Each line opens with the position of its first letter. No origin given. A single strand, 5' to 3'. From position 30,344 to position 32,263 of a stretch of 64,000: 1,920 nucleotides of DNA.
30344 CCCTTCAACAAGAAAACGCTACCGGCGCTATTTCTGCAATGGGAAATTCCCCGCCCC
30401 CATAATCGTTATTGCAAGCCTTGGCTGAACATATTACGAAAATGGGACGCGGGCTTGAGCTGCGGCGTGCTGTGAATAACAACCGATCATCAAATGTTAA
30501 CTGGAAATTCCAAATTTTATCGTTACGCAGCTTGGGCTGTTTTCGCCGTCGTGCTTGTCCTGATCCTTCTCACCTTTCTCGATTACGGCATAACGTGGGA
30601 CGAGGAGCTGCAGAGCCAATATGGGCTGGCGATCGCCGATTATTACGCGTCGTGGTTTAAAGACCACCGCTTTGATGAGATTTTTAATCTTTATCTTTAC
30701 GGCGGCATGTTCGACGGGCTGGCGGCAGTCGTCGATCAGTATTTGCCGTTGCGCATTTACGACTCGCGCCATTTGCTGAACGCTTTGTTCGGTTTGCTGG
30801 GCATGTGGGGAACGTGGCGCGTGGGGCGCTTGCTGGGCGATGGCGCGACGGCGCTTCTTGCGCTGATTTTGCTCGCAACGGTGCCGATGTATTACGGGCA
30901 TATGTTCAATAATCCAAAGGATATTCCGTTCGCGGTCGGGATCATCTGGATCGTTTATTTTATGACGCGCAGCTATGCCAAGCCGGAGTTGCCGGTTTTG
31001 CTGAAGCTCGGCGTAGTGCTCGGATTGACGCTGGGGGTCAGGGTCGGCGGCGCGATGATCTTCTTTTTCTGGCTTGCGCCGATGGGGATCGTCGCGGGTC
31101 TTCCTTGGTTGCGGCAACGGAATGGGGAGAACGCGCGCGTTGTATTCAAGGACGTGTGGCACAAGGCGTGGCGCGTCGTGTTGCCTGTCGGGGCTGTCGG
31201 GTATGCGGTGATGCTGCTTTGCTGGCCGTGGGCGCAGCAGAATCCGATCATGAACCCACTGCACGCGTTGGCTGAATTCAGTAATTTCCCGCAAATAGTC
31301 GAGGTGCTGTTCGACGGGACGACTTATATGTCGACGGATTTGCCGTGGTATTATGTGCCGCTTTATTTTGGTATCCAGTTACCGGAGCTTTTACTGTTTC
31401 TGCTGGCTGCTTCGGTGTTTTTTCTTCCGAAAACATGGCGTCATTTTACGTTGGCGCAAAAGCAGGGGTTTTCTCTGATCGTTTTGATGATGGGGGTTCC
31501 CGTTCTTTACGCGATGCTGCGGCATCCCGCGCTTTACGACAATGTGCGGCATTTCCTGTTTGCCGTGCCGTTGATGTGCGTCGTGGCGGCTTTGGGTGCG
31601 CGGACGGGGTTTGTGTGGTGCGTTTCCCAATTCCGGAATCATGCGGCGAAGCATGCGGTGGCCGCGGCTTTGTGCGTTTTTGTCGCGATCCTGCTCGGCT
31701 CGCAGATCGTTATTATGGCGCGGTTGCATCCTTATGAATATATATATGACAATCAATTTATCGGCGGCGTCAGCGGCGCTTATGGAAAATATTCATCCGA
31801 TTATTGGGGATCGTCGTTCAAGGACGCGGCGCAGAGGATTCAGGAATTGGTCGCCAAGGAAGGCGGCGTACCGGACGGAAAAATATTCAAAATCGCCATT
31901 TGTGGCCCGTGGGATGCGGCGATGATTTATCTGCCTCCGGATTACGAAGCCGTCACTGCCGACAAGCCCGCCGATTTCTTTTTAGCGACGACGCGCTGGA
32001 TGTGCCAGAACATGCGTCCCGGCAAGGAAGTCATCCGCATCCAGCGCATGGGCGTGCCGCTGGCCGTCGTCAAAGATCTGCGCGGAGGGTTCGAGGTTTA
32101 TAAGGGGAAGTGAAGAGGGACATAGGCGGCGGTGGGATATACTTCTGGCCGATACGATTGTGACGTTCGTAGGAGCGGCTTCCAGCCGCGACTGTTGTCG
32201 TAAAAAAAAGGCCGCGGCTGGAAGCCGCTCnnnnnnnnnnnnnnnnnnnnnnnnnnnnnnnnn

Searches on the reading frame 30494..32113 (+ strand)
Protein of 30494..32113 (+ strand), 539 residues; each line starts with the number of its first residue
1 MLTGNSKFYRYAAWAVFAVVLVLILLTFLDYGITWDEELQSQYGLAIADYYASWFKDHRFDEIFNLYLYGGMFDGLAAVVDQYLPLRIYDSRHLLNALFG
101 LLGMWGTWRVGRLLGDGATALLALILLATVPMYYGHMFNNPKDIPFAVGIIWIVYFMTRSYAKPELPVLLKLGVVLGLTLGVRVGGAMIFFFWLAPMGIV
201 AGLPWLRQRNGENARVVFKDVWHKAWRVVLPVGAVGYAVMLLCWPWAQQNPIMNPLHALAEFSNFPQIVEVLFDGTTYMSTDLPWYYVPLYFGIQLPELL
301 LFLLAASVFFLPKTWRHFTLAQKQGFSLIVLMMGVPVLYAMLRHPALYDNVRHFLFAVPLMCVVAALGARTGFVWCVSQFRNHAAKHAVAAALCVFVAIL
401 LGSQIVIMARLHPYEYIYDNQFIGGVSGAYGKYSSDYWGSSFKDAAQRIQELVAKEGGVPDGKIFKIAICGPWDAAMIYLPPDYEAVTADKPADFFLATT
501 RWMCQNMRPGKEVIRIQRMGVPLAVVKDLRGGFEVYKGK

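Call 108: search_protein_families(library=pfam, proteins=[window:30494-32113:+], max_evalue=0.0001)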
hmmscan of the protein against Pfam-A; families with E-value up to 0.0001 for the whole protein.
window:30494-32113:+ (539 aa): 1 family
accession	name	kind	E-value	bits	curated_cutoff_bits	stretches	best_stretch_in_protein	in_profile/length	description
PF13231.12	PMT_2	-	1.8e-09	38.4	26.1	1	93-191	25-123/160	Dolichyl-phosphate-mannose-protein mannosyltransferase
